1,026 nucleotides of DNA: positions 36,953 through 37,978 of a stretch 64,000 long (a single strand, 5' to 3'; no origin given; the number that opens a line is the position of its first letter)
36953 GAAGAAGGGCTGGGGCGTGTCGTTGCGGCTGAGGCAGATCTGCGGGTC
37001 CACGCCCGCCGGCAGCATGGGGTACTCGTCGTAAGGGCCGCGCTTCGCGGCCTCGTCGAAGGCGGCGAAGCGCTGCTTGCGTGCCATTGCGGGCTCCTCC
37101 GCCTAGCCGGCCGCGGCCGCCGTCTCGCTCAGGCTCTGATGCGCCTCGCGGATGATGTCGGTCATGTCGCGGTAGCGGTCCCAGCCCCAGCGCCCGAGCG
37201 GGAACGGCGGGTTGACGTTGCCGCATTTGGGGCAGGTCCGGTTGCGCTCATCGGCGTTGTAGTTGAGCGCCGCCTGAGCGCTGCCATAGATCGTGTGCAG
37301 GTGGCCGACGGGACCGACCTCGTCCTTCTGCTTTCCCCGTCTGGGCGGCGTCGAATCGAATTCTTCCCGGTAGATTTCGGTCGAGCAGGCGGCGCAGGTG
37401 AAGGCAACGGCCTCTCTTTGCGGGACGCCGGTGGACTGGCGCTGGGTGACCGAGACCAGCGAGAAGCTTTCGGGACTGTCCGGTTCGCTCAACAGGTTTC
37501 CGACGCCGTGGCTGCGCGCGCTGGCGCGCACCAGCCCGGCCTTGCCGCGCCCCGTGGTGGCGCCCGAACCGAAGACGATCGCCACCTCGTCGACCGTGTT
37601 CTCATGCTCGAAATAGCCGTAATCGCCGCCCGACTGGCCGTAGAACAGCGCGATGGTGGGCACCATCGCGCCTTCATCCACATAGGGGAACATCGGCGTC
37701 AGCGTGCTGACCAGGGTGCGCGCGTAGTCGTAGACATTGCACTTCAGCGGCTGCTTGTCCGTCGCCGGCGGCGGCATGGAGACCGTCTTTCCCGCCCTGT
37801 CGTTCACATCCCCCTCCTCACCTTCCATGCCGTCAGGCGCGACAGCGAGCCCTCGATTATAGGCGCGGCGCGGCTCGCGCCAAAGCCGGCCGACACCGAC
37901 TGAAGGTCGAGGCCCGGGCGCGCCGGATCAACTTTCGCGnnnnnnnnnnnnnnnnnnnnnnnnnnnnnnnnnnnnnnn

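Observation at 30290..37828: Three paralogous cupin + C-terminal Cys4-ribbon (HAAO-like) genes within 8 kb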

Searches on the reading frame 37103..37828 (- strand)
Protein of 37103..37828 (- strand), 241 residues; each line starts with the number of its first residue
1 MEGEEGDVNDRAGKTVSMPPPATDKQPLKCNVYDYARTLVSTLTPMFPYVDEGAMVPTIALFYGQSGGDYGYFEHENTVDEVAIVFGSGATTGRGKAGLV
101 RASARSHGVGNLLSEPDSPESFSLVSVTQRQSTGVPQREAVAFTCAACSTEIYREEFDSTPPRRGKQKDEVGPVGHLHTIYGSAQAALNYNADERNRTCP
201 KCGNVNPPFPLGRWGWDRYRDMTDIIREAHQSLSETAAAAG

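Call 3: search_protein_families(library=pfam, proteins=[window:37103-37828:-], max_evalue=10)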
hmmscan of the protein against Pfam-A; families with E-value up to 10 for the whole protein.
window:37103-37828:- (241 aa): 4 families
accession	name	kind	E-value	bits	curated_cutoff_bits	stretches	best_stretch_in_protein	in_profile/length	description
PF07754.17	HVO_2753_ZBP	-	0.048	13.9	33.2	1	198-205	18-25/46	Small zinc finger protein HVO_2753-like, Zn-binding pocket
PF17848.7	Zn_ribbon_ACC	-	0.05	14.3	24.5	1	143-157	2-16/26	Acetyl-CoA carboxylase zinc finger domain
PF13248.11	Zn_ribbon_3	-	0.071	13.1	27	1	191-205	11-25/26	zinc-ribbon domain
PF00641.23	Zn_ribbon_RanBP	-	8.8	6.1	27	1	198-208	6-16/30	Zn-finger in Ran binding protein and others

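Call 4: search_protein_families(library=ncbifam, proteins=[window:37103-37828:-], max_evalue=10)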
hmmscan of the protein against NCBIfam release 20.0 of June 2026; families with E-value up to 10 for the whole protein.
window:37103-37828:- (241 aa): 6 families
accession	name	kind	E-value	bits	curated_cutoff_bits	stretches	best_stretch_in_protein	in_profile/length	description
NF009763.0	PRK13264.1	equivalog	0.0027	17.7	220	2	189-207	151-169/178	3-hydroxyanthranilate 3,4-dioxygenase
NF011481.0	PRK14890.1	equivalog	0.013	15.5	61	1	135-155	19-41/61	putative Zn-ribbon RNA-binding protein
TIGR03037.1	anthran_nbaC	equivalog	0.031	14.3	145.95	1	120-158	95-130/159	3-hydroxyanthranilate 3,4-dioxygenase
NF041909.1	HVO_2753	equivalog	0.036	14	80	1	135-154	19-38/59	HVO_2753 family zinc finger protein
NF047912.1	ECs_2282_CxxC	subfamily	0.15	12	37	0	140-156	25-41/60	ECs_2282 family putative zinc-binding protein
NF041591.1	CxxC_VVA0879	subfamily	0.17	11.9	37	0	134-159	13-38/101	VVA0879 family protein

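Call 17: find_homologous_proteins(query=window:37103-37828:-, max_evalue=0.001)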
Query window:37103-37828:- (241 aa): 39 proteins with E <= 0.001 among 877 candidates.
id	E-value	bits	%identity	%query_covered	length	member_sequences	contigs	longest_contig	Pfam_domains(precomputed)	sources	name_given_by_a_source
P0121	4.7e-145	499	91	97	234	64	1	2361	-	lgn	-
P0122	5.1e-135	467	85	97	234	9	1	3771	-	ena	-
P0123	1.7e-134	465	85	98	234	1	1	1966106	-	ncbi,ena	-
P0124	5.9e-132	457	85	95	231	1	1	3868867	-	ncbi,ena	-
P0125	1.1e-131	456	82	97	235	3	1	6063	-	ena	-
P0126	1.4e-131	455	88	92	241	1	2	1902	-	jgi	-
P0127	1.0e-129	449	83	97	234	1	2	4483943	-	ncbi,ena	-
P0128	1.7e-127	442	83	95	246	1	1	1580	-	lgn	-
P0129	5.4e-126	437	84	91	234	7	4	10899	-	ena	-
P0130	1.1e-124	433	82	93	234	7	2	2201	-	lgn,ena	-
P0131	6.8e-122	424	76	97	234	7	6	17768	-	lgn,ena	-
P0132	8.3e-121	420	75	95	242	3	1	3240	-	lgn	-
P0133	1.1e-118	413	77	93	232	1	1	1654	-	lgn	-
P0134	6.2e-117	407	76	94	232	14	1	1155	-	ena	-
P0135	2.2e-115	402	74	95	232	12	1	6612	-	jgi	jgi:hypothetical protein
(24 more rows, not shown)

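Call 25: predict_structure(alignment_id=A3)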
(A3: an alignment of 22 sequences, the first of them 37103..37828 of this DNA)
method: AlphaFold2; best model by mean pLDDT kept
length: 241 residues; sequences in the alignment: 22
mean_pLDDT: 83.2   pTM: 0.80
mean pLDDT of the five models: 83.2, 82.2, 82.1, 80.0, 72.0
residues with pLDDT >= 90: 77; 70-90: 128; 50-70: 24; < 50: 12
segments of 3 or more residues with pLDDT < 50: 1-6, 8-13
pLDDT, mean of each block of 10 residues (from residue 1): 44 58 66 80 73 80 86 90 85 73 83 87 86 85 97 95 83 83 96 98 97 90 91 90 67
secondary structure, 60 per line:
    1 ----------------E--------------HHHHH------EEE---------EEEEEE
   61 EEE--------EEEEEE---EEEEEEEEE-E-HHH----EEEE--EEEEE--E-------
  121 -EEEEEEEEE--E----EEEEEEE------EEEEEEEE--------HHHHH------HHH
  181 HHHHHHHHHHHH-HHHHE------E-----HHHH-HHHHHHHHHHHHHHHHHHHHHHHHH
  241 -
elements in order: H32-36 E43-45 E55-63 E72-77 E81-89 E100-103 E106-110 E122-130 E138-144 E151-158 H167-171 H178-192 H194-197 H211-214 H216-240

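Call 29: fold_search(model_id=the predicted structure, library=pdb)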
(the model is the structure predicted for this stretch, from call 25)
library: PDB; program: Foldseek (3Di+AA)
matches with E <= 10: 1497; with E <= 0.001: 22
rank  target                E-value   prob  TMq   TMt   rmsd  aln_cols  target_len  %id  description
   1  1zvf_A                3.8e-07  1.00  0.39  0.51   9.3       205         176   13  The crystal structure of 3-hydroxyanthranilate 3,4-dioxygenase from Saccharomyces cerevisiae (released 2006-06-02)
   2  5v28                  5.1e-07  1.00  0.44  0.59   6.2       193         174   19  2.72 angstrom crystal structure of P97A 3-hydroxyanthranilate-3,4-dioxygenase from Cupriavidus metallidurans (released 2018-03-07)
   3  5v27                  8.2e-07  1.00  0.43  0.58   6.3       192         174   18  2.35 angstrom crystal structure of P97V 3-hydroxyanthranilate-3,4-dioxygenase from Cupriavidus metallidurans (released 2018-03-07)
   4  6bvs                  8.7e-07  1.00  0.41  0.55   6.2       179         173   18  Crystal structure of 3-hydroxyanthranilate-3,4-dioxygenase I142A from Cupriavidus metallidurans in complex with 4-Cl-3-H (released 2018-06-06)
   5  4hsl                  8.7e-07  1.00  0.43  0.56   6.2       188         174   16  2.00 angstrom x-ray crystal structure of substrate-bound E110A 3-hydroxyanthranilate-3,4-dioxygenase from Cupriavidus me (released 2013-11-27)
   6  5v26_B                8.7e-07  1.00  0.36  0.48   9.7       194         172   14  1.78 angstrom crystal structure of P97H 3-hydroxyanthranilate-3,4-dioxygenase from Cupriavidus metallidurans (released 2018-03-07)
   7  6vi9                  9.8e-07  1.00  0.46  0.61   5.6       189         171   15  Observing a ring-cleaving dioxygenase in action through a crystalline lens - an alkylperoxo bound structure (released 2020-07-29)
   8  6vi8                  9.8e-07  1.00  0.40  0.52   8.7       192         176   14  Observing a ring-cleaving dioxygenase in action through a crystalline lens - a superoxo bound structure (released 2020-07-29)
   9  6vib                  1.9e-06  1.00  0.41  0.54   6.2       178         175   16  Observing a ring-cleaving dioxygenase in action through a crystalline lens - enol tautomers of ACMS bidentately bound st (released 2020-07-29)
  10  1zvf_B                1.9e-06  1.00  0.32  0.42  11.8       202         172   12  The crystal structure of 3-hydroxyanthranilate 3,4-dioxygenase from Saccharomyces cerevisiae (released 2006-06-02)
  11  1yfu                  2.0e-06  1.00  0.41  0.54   6.1       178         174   16  Crystal structure of 3-hydroxyanthranilate-3,4-dioxygenase from Ralstonia metallidurans (released 2005-05-31)
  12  4wzc                  2.1e-06  1.00  0.34  0.46  10.1       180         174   18  Understanding Extradiol Dioxygenase Mechanism in NAD+ Biosynthesis by Viewing Catalytic Intermediates - 2,3-cis-4,5-tran (released 2016-02-10)
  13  6d60                  2.2e-06  1.00  0.41  0.55   6.4       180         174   18  Crystal structure of 3-hydroxyanthranilate-3,4-dioxygenase I142P from Cupriavidus metallidurans (released 2018-06-06)
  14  6bvp                  2.5e-06  1.00  0.34  0.47  10.1       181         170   18  Crystal structure of 3-hydroxyanthranilate-3,4-dioxygenase N27A from Cupriavidus metallidurans (released 2018-06-06)
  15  6vi7                  2.8e-06  1.00  0.46  0.61   5.6       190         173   15  Probing extradiol dioxygenase mechanism in NAD(+) biosynthesis by viewing reaction cycle intermediates - a substrate bid (released 2020-02-12)
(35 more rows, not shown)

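Call 30: find_related_loci(query=A3, collection=genome_contigs, flank=10000)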
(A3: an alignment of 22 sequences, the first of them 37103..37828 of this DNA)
Query A3 (241 aa) in genome_contigs; peptide patterns used: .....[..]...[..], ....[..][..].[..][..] (x = any residue, [..] = any of these).
197 stretches matched a pattern; 92 encode a relative of the query (tblastn E <= 1e-3); the best 80 are kept; 78 distinct loci.
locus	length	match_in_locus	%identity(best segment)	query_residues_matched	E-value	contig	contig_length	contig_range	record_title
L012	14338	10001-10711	92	5-241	6e-150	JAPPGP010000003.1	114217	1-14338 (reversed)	MAG: Defluviicoccus sp. isolate RHO1_bin_59 NODE_361_length_114217_cov_33.937694, whole genome shotgun sequence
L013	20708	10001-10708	91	5-240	2e-147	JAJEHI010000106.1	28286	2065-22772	MAG: Defluviicoccus sp. isolate p16x60bins.37 k141_456435, whole genome shotgun sequence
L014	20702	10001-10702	86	8-241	1e-139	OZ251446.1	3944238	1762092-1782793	MAG: Alphaproteobacteria bacterium isolate 4a82845b-346e-4bd1-b170-acd391575f3a genome assembly, chromosome: 1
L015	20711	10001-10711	85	2-241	3e-139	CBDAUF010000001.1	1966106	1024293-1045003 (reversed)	MAG: Alphaproteobacteria bacterium isolate da7f95fe-6377-4274-8bb6-9737539f4857 genome assembly, contig: contig_1, whole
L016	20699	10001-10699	85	8-240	2e-137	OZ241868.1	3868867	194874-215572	MAG: Alphaproteobacteria bacterium isolate b4ae9bc1-5738-42e5-b173-7ca6ead8d003 genome assembly, chromosome: 1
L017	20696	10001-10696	83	9-241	2e-133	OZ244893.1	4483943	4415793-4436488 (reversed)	MAG: Alphaproteobacteria bacterium isolate 8d260e76-c7c9-464a-a4bf-10cd05cc896f genome assembly, chromosome: 1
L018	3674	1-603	90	40-240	4e-129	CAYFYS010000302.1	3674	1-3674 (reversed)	MAG TPA_asm: uncultured Rhodospirillaceae bacterium isolate ERP110561_co1_78 genome assembly, contig: NODE_16528_length_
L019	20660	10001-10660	67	14-233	4e-99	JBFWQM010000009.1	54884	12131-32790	MAG: Rhodospirillaceae bacterium isolate CA_2019_TPBF_183 NODE_4075_length_54884_cov_8.214091_TPBF, whole genome shotgun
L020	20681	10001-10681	62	2-233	4e-94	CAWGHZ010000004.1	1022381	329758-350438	MAG: uncultured Alphaproteobacteria bacterium isolate MFD02416.bin.3.171 genome assembly, contig: contig_31225, whole ge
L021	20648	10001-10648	63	18-233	6e-90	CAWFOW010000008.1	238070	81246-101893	MAG: uncultured Alphaproteobacteria bacterium isolate MFD05684.bin.1.40 genome assembly, contig: contig_49694, whole gen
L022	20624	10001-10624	54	16-223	8e-74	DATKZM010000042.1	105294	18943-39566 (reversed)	MAG TPA_asm: Alphaproteobacteria bacterium isolate SMAG_U14245 k141_741152, whole genome shotgun sequence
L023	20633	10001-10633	52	13-223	4e-73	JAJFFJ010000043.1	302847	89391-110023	MAG: Alphaproteobacteria bacterium isolate OFTM385 OFTM385_42, whole genome shotgun sequence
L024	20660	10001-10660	49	11-233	5e-72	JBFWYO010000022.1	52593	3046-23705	MAG: Alphaproteobacteria bacterium isolate CA_2019_TPBS_166 NODE_4051_length_52593_cov_4.967541_TPBS, whole genome shotg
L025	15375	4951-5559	52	28-233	3e-68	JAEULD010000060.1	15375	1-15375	MAG: Candidatus Odyssella sp. isolate new MAG-112 k141_166058, whole genome shotgun sequence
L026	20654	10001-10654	45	20-239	4e-63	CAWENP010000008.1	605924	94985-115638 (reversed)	MAG: uncultured delta proteobacterium isolate MFD02248.bin.1.176 genome assembly, contig: contig_49335, whole genome sho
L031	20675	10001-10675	45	16-241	2e-58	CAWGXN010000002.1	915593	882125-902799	MAG: uncultured Alphaproteobacteria bacterium isolate MFD01721.bin.2.6 genome assembly, contig: contig_29648, whole geno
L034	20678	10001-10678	42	5-234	2e-55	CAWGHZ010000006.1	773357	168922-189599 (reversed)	MAG: uncultured Alphaproteobacteria bacterium isolate MFD02416.bin.3.171 genome assembly, contig: contig_68282, whole ge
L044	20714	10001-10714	39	5-241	2e-49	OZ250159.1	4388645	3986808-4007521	MAG: Candidatus Rariloculaceae bacterium isolate d7988692-1f91-4a51-bf50-90d1cd8d1283 genome assembly, chromosome: 1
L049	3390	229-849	41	18-228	3e-47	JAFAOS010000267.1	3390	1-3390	MAG: Chloroflexota bacterium isolate CP_BM_ER_18 BM_ER_k147_7807321, whole genome shotgun sequence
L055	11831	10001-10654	39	13-233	2e-46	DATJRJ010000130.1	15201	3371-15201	MAG TPA_asm: Candidatus Binataceae bacterium isolate SMAG_U14964 k141_1457992, whole genome shotgun sequence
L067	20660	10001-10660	36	18-240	6e-44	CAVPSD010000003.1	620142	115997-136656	MAG: uncultured Acidimicrobiales bacterium isolate MFD10007.bin.2.165 genome assembly, contig: contig_11567, whole genom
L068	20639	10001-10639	36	18-237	2e-43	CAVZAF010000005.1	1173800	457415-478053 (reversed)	MAG: uncultured Acidimicrobiales bacterium isolate MFD02134.bin.2.1 genome assembly, contig: contig_16768, whole genome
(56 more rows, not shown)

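Call 41: search_protein_families(library=pfam, proteins=[L055:8998-9990:+, L020:11364-12464:+, L031:15832-16929:+, L034:17881-18867:+, L067:9118-9846:+, L023:11283-12311:-, L068:5204-5902:-, L049:1472-2719:+, L068:5899-7023:-, L044:8491-8955:+], max_evalue=0.001)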
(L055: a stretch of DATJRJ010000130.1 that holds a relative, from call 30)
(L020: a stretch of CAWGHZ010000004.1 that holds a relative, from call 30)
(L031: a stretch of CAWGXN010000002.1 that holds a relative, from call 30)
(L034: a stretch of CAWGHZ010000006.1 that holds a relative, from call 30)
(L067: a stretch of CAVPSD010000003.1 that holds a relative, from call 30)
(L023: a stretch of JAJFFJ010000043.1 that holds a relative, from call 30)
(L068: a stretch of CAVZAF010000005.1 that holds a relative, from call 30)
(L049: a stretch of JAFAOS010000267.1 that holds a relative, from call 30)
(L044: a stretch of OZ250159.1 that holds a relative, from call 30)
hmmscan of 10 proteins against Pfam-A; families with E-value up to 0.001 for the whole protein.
L055:8998-9990:+ (330 aa): 2 families
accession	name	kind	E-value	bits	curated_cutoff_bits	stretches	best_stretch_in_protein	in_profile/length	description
PF16868.10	NMT1_3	-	8.6e-19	68.7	27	1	54-324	38-289/289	NMT1-like family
PF13531.11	SBP_bac_11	-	1.3e-06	28.8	25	1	108-232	79-188/227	Bacterial extracellular solute-binding protein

L020:11364-12464:+ (366 aa): 1 family
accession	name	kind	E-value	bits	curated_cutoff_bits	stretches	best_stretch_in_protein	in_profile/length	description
PF00296.26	Bac_luciferase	-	1.5e-48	166.2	27.9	1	28-330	19-310/314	Luciferase-like monooxygenase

L031:15832-16929:+ (365 aa): 3 families
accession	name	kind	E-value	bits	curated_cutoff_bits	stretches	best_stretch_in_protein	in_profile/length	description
PF09084.16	NMT1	-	1.8e-29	103.6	20.5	1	71-280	3-214/216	NMT1/THI5 like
PF13379.11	NMT1_2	-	1.8e-08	35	24.7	1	61-268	8-231/252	NMT1-like family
PF12974.12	Phosphonate-bd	-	1.8e-06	28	27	1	101-270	42-218/242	ABC transporter, phosphonate, periplasmic substrate-binding protein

L034:17881-18867:+ (328 aa): 1 family
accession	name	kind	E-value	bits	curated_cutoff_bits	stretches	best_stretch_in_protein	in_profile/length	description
PF01557.24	FAA_hydrolase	-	5.2e-66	222.8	23.9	1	112-324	2-213/214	Fumarylacetoacetate (FAA) hydrolase C-terminal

L067:9118-9846:+ (242 aa): 2 families
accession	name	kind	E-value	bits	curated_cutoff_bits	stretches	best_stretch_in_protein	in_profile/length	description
PF01614.24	IclR_C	-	1.7e-40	138.8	24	1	69-233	7-172/174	Bacterial transcriptional regulator IclR C-terminal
PF09339.16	HTH_IclR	-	1.4e-05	25.2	22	1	22-46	27-51/52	IclR helix-turn-helix domain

L023:11283-12311:- (342 aa): 1 family
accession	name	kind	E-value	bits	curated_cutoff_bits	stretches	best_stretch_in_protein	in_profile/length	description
PF03480.18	DctP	-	2.7e-36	125.8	23.4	1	42-314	6-280/286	Bacterial extracellular solute-binding protein, family 7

L068:5204-5902:- (232 aa): 1 family
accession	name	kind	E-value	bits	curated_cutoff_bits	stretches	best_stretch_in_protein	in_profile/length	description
PF00596.27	Aldolase_II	-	2.3e-40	138.9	22.2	1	8-186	2-183/183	Class II Aldolase and Adducin N-terminal domain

L049:1472-2719:+ (415 aa): 2 families
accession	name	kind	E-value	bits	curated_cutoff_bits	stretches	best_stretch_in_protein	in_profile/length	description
PF00557.29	Peptidase_M24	-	7.6e-17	62.2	23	1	193-397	3-207/208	Metallopeptidase family M24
PF01321.24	Creatinase_N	-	1.2e-05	26.3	22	1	33-184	1-128/128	Creatinase/Prolidase N-terminal domain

L068:5899-7023:- (374 aa): 6 families
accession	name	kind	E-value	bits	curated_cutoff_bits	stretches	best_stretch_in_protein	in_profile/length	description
PF07883.17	Cupin_2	-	9.8e-27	92.9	27.2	2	110-175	4-68/70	Cupin domain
PF02311.25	AraC_binding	-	1.3e-10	41.6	21.1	1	117-170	16-68/135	AraC-like ligand binding domain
PF03079.20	ARD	-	2.5e-05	25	27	0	120-168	88-140/157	ARD/ARD' family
PF02041.22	Auxin_BP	-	3.7e-05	23.9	21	0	273-309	47-83/167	Auxin binding protein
PF05899.18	Cupin_3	-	8.5e-05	22.6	23.5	0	129-159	30-60/74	EutQ-like cupin domain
PF00190.28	Cupin_1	-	0.00028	20.9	22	0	118-174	47-110/151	Cupin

L044:8491-8955:+ (154 aa): 2 families
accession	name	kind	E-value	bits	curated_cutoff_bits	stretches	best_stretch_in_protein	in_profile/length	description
PF00258.30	Flavodoxin_1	-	4.2e-21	76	25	1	7-142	1-140/143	Flavodoxin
PF07972.16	Flavodoxin_NdrI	-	4.1e-05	24.1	27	1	47-115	30-97/120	NrdI Flavodoxin like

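Call 68: search_protein_representatives(alignment_id=A3)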
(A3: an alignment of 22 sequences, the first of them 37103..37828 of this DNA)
Query: 22 sequences, 234 profile positions. Proteins with E-value up to 0.001 (for the whole library): 211; up to 1e-10: 159; up to 1e-30: 87. The best 150 are listed.
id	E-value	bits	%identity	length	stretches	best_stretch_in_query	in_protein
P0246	7.4e-107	372.3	-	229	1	7-227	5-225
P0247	5.6e-81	287.6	-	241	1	4-231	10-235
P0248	2.0e-79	282.6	-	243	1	5-231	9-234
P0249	3.3e-74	265.4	-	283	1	5-221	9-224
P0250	1.6e-71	256.7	-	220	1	5-231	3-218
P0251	2.4e-68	246.3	-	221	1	10-231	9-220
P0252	1.6e-67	243.6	-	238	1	3-232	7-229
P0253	3.7e-67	242.4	-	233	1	6-230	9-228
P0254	9.0e-67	241.1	-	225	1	6-232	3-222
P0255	1.2e-66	240.7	-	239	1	13-231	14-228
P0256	1.3e-66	240.6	-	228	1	5-224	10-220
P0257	2.0e-66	240.0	-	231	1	13-231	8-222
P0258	3.7e-65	235.8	-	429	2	12-232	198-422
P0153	4.2e-64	232.4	-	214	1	5-135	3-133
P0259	4.6e-64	232.2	-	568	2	7-229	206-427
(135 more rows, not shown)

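Call 80: search_solved_structures(query=A3, max_evalue=1, show_alignments=2)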
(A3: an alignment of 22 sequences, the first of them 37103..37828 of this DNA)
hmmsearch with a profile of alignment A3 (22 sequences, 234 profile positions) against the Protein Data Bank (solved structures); distinct sequences matched with E-value up to 1: 11.
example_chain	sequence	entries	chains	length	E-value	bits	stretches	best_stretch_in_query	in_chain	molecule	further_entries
9arw_A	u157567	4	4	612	0.27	13.7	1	157-202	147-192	Type III-B CRISPR-associated protein Cas10/Cmr2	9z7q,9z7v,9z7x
1yfu_A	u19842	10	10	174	0.47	12.9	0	170-200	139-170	3-hydroxyanthranilate-3,4-dioxygenase | 3-hydroxyanthranilate 3,4-dioxygenase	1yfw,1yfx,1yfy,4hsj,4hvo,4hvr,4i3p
4hsl_A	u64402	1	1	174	0.51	12.8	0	170-200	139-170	3-hydroxyanthranilate 3,4-dioxygenase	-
6vi5_A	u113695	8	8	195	0.6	12.6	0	170-200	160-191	3-hydroxyanthranilate 3,4-dioxygenase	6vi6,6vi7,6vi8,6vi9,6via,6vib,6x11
6bvp_A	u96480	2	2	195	0.6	12.6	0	170-200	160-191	3-hydroxyanthranilate 3,4-dioxygenase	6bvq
4wzc_A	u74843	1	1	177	0.66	12.4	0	175-200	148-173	3-hydroxyanthranilate 3,4-dioxygenase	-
5v26_A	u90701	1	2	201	0.73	12.3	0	170-200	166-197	3-hydroxyanthranilate 3,4-dioxygenase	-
5v28_A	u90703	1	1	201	0.73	12.3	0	170-200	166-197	3-hydroxyanthranilate 3,4-dioxygenase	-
5v27_A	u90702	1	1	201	0.76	12.2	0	170-200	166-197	3-hydroxyanthranilate 3,4-dioxygenase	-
6d60_A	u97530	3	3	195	0.79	12.2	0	179-200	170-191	3-hydroxyanthranilate 3,4-dioxygenase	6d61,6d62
6bvr_A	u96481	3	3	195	0.82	12.1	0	175-200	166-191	3-hydroxyanthranilate 3,4-dioxygenase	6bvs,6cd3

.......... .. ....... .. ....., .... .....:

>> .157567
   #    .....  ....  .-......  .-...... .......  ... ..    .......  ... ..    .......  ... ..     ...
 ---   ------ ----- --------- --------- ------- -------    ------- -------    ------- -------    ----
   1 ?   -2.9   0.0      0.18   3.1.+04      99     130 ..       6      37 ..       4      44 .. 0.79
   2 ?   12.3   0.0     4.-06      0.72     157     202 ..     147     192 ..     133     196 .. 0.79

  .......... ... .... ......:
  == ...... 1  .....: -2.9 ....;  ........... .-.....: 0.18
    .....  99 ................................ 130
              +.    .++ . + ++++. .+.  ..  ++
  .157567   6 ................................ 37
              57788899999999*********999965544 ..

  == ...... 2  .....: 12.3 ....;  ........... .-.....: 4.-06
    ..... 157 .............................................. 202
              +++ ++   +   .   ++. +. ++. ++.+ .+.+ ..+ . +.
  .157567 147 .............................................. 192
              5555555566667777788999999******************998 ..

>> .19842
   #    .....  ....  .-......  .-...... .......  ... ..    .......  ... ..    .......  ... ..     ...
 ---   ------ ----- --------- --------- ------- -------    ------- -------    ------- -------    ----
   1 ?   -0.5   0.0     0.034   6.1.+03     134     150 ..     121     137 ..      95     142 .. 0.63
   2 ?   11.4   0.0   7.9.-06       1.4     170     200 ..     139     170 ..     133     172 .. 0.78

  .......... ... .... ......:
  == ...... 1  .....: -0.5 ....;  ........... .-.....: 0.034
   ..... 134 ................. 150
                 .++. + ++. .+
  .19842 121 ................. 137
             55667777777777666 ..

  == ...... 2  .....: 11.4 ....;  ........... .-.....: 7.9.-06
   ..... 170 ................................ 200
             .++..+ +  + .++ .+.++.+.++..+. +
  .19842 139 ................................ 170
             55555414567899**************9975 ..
